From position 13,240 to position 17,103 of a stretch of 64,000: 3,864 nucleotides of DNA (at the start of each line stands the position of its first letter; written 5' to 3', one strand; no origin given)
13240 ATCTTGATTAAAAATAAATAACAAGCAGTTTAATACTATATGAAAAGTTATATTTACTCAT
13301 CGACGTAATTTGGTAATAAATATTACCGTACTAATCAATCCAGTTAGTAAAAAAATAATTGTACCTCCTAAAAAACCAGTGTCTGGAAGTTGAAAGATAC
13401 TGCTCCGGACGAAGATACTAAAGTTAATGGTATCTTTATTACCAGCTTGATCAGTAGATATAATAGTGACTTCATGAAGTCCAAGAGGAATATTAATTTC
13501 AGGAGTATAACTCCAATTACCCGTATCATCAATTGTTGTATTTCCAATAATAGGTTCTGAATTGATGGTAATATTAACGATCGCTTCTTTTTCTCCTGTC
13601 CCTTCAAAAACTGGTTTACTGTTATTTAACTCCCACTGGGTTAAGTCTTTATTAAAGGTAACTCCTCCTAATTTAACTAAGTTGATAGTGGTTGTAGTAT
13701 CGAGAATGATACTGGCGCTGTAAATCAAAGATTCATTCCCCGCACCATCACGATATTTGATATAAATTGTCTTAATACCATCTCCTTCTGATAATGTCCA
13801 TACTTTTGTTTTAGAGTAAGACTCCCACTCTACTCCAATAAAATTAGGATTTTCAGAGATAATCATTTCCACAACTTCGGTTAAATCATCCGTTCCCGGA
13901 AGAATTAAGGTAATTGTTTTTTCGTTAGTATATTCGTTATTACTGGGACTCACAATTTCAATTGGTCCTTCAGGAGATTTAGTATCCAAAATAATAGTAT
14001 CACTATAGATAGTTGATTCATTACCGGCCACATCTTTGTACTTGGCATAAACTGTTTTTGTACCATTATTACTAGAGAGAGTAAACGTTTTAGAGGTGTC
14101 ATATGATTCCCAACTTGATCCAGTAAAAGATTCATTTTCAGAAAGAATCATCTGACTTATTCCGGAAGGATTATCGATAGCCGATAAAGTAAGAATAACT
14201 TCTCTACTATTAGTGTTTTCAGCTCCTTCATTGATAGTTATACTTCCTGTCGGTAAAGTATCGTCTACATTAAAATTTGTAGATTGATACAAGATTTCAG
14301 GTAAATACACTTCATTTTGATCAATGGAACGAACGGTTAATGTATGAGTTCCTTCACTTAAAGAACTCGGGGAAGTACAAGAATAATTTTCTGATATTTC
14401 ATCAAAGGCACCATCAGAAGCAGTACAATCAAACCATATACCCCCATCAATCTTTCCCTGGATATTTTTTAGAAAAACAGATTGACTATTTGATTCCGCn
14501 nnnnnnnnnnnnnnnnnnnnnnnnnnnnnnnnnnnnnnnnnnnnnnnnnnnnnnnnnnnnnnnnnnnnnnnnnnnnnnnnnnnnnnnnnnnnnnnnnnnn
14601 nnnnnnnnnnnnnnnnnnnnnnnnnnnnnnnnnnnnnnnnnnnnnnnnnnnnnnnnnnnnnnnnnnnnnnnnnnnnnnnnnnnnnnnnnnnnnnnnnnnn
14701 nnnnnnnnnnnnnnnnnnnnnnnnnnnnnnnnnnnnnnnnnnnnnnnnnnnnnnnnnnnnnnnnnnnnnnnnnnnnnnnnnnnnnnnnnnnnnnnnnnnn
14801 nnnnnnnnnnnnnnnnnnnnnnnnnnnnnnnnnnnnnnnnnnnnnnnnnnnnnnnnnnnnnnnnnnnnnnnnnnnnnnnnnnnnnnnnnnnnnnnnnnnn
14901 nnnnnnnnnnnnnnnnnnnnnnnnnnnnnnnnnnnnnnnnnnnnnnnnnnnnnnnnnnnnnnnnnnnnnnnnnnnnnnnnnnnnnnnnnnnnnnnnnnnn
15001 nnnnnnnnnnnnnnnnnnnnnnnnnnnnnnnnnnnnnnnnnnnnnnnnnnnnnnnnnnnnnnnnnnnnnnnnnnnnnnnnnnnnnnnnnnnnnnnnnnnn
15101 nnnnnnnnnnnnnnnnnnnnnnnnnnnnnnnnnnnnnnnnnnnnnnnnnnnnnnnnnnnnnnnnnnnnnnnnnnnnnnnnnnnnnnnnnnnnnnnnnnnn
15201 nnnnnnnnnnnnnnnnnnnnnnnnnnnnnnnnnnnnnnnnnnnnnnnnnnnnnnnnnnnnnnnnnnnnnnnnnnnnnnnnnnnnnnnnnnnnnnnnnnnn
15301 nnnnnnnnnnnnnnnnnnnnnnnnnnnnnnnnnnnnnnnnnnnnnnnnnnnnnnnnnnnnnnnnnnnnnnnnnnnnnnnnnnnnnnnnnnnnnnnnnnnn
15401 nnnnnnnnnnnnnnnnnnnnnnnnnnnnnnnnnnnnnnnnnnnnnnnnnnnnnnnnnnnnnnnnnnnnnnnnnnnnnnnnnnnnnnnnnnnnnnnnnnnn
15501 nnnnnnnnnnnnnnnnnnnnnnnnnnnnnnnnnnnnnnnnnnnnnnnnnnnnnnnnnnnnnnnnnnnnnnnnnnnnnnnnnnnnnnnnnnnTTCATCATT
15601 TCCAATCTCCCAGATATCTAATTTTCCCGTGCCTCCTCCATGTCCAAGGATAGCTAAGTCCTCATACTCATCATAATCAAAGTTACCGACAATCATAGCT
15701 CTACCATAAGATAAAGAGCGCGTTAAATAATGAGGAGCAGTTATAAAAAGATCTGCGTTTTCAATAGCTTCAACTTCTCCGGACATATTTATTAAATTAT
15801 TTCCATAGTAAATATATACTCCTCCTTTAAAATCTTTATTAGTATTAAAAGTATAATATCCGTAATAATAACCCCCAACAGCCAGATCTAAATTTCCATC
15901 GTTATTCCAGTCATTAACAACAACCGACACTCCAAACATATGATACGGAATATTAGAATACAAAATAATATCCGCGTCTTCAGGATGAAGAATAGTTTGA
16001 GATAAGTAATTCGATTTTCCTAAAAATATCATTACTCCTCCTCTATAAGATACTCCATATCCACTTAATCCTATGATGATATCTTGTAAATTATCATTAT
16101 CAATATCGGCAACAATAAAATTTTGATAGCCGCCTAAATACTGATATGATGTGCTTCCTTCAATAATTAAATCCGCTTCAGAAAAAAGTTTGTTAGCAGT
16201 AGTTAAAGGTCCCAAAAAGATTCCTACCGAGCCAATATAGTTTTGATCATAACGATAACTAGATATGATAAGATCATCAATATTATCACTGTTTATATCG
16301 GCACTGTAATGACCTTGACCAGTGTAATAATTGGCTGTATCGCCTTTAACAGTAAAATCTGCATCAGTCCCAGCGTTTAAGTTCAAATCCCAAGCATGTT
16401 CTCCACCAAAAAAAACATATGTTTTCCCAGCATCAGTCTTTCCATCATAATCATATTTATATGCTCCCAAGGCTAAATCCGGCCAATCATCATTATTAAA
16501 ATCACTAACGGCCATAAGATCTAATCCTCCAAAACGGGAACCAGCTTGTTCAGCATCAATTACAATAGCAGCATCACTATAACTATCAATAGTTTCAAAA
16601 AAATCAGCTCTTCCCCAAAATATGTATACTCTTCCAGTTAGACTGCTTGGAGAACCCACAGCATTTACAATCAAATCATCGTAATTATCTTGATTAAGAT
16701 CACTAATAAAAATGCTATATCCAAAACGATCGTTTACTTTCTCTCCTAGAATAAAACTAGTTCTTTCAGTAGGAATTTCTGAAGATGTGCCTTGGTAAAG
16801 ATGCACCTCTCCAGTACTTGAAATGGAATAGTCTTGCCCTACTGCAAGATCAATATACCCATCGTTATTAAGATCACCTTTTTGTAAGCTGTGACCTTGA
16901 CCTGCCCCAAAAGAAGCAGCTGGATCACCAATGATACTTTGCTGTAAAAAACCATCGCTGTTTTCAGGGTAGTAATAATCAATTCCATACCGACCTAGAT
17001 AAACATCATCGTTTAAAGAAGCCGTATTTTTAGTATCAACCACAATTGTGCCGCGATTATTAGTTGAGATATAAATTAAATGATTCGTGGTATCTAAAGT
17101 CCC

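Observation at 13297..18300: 1667-aa sortase-anchored surface protein built from three different beta-propeller modules plus Ig/Big_5 domains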

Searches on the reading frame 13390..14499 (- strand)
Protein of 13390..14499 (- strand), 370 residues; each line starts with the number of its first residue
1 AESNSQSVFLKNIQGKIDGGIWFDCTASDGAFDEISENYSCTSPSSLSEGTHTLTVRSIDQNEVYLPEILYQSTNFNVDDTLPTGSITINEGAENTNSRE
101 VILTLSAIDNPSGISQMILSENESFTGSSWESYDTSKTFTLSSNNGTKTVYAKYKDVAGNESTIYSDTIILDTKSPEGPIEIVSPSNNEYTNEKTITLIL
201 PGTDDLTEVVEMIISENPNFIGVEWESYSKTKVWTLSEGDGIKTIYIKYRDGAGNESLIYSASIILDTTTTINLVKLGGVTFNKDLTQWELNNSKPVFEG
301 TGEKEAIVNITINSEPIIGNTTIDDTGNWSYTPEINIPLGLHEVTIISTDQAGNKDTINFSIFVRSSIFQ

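Call 61: search_solved_structures(query=window:13390-14499:-, max_evalue=1)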
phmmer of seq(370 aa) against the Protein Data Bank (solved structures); distinct sequences matched with E-value up to 1: 17.
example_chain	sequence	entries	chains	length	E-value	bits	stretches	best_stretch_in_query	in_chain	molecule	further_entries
8dgc_A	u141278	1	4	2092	0.058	15.6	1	59-158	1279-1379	SeAvs3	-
3f3m_A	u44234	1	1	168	0.54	12.4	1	30-129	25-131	Phosphopantetheine adenylyltransferase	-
7cjd_D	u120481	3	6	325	0.56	12.3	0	193-251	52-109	Non-structural protein 3 | Replicase polyprotein 1ab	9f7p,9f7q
9f7s_A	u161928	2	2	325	0.56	12.3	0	193-251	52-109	Replicase polyprotein 1ab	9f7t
9f7u_A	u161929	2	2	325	0.59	12.3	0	193-251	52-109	Replicase polyprotein 1ab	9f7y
8fwn_A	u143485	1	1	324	0.65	12.1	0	193-251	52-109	Papain-like protease nsp3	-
7d47_A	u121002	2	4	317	0.74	12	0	193-251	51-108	Non-structural protein 3 | Non-structural protein 7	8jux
9hhh_A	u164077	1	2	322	0.75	11.9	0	193-251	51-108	Papain-like protease nsp3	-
9brw_A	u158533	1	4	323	0.75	11.9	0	193-251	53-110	Papain-like protease nsp3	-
9puy_A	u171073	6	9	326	0.77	11.9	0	193-251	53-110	Papain-like protease nsp3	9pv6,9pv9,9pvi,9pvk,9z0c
9m8z_A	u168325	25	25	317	0.8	11.8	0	193-251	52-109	Papain-like protease nsp3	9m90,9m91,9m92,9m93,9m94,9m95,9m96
7d7k_A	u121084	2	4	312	0.81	11.8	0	193-251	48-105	Non-structural protein 3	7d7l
6yva_A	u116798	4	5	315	0.83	11.8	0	193-251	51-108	Replicase polyprotein 1a | Non-structural protein 3 | Papain-like protease nsp3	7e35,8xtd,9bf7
7cjm_B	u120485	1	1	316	0.84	11.8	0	193-251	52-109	Non-structural protein 3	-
8yx2_B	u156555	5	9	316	0.84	11.8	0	193-251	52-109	Papain-like protease nsp3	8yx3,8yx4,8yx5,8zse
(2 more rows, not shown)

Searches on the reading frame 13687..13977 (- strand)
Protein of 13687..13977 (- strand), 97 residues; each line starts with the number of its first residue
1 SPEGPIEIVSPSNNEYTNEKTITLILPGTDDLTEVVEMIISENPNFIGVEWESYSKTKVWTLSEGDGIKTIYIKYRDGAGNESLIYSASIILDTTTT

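Call 12: search_protein_families(library=pfam, proteins=[window:13687-13977:-], max_evalue=10)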
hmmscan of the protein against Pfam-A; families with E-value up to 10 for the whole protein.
seq(97 aa): 1 family
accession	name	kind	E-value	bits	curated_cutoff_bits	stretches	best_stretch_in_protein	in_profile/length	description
PF19077.6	Big_13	-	0.0032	18.4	27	1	12-94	19-102/102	Bacterial Ig-like domain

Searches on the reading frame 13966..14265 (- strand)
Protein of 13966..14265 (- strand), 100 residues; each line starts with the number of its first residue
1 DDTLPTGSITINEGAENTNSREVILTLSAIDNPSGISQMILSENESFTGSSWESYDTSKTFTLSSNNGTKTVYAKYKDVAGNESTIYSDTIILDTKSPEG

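Call 12: search_protein_families(library=pfam, proteins=[window:13966-14265:-], max_evalue=10)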
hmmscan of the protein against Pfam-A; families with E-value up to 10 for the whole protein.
seq(100 aa): 4 families
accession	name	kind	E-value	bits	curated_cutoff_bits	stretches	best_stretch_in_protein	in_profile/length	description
PF24893.1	DUF7743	-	0.00034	20.7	27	1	17-95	16-99/120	Domain of unknown function (DUF7743)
PF19077.6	Big_13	-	0.016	16.1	27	1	19-95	25-102/102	Bacterial Ig-like domain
PF24146.1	K1-lyase_C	-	0.15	13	27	1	3-59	8-64/70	K1 capsule-specific polysaccharide lyase, C-terminal domain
PF02920.21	Integrase_DNA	-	0.24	11.8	27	1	75-98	28-51/70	DNA binding domain of tn916 integrase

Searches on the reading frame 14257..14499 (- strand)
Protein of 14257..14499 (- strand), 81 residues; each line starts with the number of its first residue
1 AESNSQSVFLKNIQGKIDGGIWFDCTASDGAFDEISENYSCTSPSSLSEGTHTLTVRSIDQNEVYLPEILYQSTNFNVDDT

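Call 12: search_protein_families(library=pfam, proteins=[window:14257-14499:-], max_evalue=10)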
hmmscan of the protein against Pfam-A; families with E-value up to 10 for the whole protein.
seq(81 aa): 1 family
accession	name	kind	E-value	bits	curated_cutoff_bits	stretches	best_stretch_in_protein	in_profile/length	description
PF19077.6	Big_13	-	0.031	15.2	27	1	36-61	61-86/102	Bacterial Ig-like domain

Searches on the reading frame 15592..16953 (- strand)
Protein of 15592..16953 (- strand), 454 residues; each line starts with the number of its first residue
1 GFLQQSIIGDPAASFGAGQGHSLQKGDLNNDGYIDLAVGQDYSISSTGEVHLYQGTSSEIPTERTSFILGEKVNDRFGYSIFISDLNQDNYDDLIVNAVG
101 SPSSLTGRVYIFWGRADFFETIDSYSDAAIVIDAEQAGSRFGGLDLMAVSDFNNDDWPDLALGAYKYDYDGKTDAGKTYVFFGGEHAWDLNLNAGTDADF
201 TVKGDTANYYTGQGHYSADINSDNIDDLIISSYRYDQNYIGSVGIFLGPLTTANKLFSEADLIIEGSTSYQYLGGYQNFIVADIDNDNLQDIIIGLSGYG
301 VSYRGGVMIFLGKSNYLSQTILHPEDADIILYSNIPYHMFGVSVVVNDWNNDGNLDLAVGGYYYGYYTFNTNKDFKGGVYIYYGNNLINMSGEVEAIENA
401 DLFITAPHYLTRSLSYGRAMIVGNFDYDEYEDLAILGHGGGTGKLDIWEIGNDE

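Call 12: search_protein_families(library=pfam, proteins=[window:15592-16953:-], max_evalue=10)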
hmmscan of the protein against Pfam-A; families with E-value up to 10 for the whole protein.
seq(454 aa): 3 families
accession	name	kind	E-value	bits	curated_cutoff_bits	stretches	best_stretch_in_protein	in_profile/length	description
PF01839.29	FG-GAP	-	8.8e-24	83.4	22.1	6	148-181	6-37/37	FG-GAP repeat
PF13517.12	FG-GAP_3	-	1.9e-12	48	26.9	6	27-96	1-61/61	FG-GAP-like repeat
PF13202.12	EF-hand_5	-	0.61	10.1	25.9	1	23-36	5-18/25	EF hand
